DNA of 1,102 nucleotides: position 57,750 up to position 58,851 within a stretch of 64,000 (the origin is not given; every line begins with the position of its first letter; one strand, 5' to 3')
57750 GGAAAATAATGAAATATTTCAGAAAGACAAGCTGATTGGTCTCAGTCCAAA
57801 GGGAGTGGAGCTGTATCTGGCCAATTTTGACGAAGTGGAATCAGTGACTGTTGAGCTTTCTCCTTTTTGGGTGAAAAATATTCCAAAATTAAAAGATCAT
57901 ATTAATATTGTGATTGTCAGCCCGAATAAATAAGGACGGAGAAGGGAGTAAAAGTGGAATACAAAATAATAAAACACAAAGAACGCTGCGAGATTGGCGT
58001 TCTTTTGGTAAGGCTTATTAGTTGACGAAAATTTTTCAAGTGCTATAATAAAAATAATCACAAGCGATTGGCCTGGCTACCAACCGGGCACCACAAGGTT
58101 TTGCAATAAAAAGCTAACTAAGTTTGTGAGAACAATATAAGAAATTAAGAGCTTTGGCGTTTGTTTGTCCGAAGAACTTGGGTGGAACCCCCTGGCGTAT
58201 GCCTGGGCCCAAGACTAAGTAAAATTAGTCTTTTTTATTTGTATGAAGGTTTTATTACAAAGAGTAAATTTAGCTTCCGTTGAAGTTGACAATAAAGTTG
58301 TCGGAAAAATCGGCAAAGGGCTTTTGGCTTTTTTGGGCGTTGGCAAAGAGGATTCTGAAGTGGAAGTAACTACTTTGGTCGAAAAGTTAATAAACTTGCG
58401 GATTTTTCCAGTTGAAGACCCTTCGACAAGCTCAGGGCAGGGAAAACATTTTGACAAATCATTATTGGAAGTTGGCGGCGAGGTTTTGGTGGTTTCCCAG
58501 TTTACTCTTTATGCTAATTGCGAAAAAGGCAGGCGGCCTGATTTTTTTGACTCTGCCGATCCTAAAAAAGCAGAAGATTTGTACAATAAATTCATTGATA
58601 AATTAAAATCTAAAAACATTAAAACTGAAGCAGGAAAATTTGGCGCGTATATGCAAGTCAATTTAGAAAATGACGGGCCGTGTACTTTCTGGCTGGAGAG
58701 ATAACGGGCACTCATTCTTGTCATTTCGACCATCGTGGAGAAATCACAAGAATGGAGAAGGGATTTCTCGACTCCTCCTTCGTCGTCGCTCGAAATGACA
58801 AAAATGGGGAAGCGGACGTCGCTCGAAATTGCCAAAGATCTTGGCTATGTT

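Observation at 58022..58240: Candidate small RNA gene with its own strong promoter and terminator, upstream of dtd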

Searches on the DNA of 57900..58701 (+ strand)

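Call 4: search_rna_families(source=window, start=57900, end=58300, threshold=evalue, max_evalue=10, show_alignments=4)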
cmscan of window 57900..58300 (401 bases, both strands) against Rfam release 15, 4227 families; matches with E-value up to 10: 6.
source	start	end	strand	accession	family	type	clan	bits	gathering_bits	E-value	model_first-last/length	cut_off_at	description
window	58026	58214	+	RF00230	T-box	Cis-reg; leader;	-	22.4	93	0.0045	1-219/219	no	T-box leader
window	58026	58146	+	RF02072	STnc590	Gene; sRNA;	-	21.1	100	2.6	1-160/160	no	Salmonella enterica sRNA STnc590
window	57948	58003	+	RF02844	RefA9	Gene; antisense;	-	19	49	1.8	1-64/64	no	Enterococcus sRNA A9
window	58193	58275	+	RF01717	PhotoRC-II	Cis-reg;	-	18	39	2.2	1-96/96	no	PhotoRC-II RNA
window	58138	58247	+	RF02502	Atu_C8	Gene; sRNA;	-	16.5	50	1.5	1-122/122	no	Rhizobiales sRNA Atu_C8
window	58215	58277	-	RF03344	mir-5365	Gene; miRNA;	-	15.5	70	2.9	1-78/78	no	mir-5365 microRNA precursor family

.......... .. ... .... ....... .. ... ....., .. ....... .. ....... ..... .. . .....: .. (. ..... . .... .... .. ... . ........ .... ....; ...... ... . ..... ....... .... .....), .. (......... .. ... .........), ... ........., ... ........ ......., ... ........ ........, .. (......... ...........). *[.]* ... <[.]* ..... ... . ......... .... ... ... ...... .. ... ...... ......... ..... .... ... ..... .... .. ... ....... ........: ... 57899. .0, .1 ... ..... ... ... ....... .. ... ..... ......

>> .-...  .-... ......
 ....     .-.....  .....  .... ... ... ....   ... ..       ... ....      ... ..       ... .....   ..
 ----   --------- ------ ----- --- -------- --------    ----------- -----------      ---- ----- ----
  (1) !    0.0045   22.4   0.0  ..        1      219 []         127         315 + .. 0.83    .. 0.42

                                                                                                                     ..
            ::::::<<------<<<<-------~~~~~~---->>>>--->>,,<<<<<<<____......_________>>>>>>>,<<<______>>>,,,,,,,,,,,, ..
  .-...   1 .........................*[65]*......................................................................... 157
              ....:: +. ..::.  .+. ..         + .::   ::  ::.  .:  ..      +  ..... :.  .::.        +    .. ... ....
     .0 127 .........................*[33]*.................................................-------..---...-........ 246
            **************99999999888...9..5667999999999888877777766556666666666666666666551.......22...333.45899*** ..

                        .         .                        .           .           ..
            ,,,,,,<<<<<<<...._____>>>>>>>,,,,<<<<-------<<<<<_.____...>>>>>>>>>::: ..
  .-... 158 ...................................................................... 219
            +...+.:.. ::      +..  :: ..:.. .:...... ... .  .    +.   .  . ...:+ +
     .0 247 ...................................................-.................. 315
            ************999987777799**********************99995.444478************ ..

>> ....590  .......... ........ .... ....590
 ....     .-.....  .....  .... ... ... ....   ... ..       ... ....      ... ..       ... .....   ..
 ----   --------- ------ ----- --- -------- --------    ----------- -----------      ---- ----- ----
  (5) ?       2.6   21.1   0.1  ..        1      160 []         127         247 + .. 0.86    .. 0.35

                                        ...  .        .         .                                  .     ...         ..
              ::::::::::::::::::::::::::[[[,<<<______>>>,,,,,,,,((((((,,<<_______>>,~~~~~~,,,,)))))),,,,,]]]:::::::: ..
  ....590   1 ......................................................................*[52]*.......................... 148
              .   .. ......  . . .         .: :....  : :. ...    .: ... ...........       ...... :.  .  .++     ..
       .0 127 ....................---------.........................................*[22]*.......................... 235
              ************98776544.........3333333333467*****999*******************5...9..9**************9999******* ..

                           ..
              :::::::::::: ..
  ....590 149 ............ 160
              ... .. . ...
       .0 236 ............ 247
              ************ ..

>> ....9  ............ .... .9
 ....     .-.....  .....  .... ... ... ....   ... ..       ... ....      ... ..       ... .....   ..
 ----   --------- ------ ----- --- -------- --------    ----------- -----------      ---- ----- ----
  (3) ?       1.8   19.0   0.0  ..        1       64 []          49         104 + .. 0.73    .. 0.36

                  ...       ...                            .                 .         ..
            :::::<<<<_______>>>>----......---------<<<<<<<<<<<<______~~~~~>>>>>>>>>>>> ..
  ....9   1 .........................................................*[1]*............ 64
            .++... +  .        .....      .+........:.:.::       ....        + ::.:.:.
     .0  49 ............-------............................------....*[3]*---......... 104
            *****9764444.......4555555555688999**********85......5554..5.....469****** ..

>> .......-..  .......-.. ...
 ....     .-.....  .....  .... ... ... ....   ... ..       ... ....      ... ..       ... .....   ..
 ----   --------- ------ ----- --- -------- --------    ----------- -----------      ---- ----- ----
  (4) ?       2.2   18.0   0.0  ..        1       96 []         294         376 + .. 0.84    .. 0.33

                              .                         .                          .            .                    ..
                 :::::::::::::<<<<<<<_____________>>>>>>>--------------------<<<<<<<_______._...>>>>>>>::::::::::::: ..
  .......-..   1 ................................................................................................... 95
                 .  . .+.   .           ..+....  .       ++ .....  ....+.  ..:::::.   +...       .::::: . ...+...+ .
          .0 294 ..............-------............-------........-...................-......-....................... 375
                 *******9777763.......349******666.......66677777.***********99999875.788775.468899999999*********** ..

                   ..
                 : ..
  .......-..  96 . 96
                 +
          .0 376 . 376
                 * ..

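Call 50: search_rna_families(sources=[L161, L163, L164, L166, L171, L173, L001, L018], threshold=evalue, max_evalue=1)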
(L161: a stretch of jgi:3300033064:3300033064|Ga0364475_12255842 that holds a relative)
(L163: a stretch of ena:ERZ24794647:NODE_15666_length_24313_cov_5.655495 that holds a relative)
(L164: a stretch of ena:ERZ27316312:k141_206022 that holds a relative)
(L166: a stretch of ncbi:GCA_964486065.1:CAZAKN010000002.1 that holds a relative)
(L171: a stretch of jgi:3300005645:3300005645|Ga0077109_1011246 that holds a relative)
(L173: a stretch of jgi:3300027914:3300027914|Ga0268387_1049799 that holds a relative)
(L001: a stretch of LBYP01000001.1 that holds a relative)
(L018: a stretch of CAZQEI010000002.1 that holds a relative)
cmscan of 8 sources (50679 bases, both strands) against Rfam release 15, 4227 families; matches with E-value up to 1: 3.
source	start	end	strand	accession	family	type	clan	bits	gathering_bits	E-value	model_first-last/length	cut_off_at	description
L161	2634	2861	+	RF00230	T-box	Cis-reg; leader;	-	35.8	93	0.0002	1-219/219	no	T-box leader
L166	5199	5332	+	RF02453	ncr952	Gene; sRNA;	-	22.8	100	0.58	1-143/143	no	Bacillus sRNA ncr952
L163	2177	2467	+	RF01808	MicX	Gene; sRNA;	-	22.5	75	0.78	1-194/194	no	MicX Vibrio cholerae sRNA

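Call 68: search_rna_families(source=L082, start=5800, end=6200, threshold=evalue, max_evalue=1, show_alignments=1)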
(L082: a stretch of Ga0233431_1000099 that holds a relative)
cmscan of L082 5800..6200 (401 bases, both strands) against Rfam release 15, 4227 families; matches with E-value up to 1: 2.
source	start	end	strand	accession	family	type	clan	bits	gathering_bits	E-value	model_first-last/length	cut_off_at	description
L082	5975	6031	+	RF01194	sn2903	Gene; snRNA; snoRNA; CD-box;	CL00066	18.1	50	0.16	1-91/91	no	Small nucleolar RNA sn2903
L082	6030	6108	+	RF02837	anti-hemB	Gene; sRNA;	-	15.4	49.5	0.41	1-81/81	no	Burkholderia RNA 7 (anti-hemB)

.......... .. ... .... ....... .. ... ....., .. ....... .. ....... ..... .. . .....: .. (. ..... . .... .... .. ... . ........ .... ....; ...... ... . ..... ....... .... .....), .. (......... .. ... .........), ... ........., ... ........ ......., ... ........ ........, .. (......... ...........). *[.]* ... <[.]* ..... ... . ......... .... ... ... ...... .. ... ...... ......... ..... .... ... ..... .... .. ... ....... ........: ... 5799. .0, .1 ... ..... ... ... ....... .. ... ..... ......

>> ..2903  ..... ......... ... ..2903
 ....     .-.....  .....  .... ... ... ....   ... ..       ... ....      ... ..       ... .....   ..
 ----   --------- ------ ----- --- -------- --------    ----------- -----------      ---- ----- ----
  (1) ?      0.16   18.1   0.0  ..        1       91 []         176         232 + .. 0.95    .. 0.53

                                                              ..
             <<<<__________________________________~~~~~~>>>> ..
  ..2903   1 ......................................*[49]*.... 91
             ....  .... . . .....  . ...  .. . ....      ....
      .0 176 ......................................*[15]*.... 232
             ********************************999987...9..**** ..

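Call 81: search_rna_families(source=L161, start=2600, end=2900, threshold=evalue, max_evalue=1, show_alignments=1)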
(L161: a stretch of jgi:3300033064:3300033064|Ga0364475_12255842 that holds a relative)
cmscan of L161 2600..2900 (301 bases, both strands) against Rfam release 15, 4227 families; matches with E-value up to 1: 2.
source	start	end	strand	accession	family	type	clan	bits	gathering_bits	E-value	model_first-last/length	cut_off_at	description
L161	2634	2861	+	RF00230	T-box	Cis-reg; leader;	-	35.8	93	1.2e-06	1-219/219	no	T-box leader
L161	2786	2873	+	RF02722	sca_ncR27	Gene; snRNA; snoRNA; scaRNA;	-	19.3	91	0.21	1-83/83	no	Small Cajal body specific RNA ncR27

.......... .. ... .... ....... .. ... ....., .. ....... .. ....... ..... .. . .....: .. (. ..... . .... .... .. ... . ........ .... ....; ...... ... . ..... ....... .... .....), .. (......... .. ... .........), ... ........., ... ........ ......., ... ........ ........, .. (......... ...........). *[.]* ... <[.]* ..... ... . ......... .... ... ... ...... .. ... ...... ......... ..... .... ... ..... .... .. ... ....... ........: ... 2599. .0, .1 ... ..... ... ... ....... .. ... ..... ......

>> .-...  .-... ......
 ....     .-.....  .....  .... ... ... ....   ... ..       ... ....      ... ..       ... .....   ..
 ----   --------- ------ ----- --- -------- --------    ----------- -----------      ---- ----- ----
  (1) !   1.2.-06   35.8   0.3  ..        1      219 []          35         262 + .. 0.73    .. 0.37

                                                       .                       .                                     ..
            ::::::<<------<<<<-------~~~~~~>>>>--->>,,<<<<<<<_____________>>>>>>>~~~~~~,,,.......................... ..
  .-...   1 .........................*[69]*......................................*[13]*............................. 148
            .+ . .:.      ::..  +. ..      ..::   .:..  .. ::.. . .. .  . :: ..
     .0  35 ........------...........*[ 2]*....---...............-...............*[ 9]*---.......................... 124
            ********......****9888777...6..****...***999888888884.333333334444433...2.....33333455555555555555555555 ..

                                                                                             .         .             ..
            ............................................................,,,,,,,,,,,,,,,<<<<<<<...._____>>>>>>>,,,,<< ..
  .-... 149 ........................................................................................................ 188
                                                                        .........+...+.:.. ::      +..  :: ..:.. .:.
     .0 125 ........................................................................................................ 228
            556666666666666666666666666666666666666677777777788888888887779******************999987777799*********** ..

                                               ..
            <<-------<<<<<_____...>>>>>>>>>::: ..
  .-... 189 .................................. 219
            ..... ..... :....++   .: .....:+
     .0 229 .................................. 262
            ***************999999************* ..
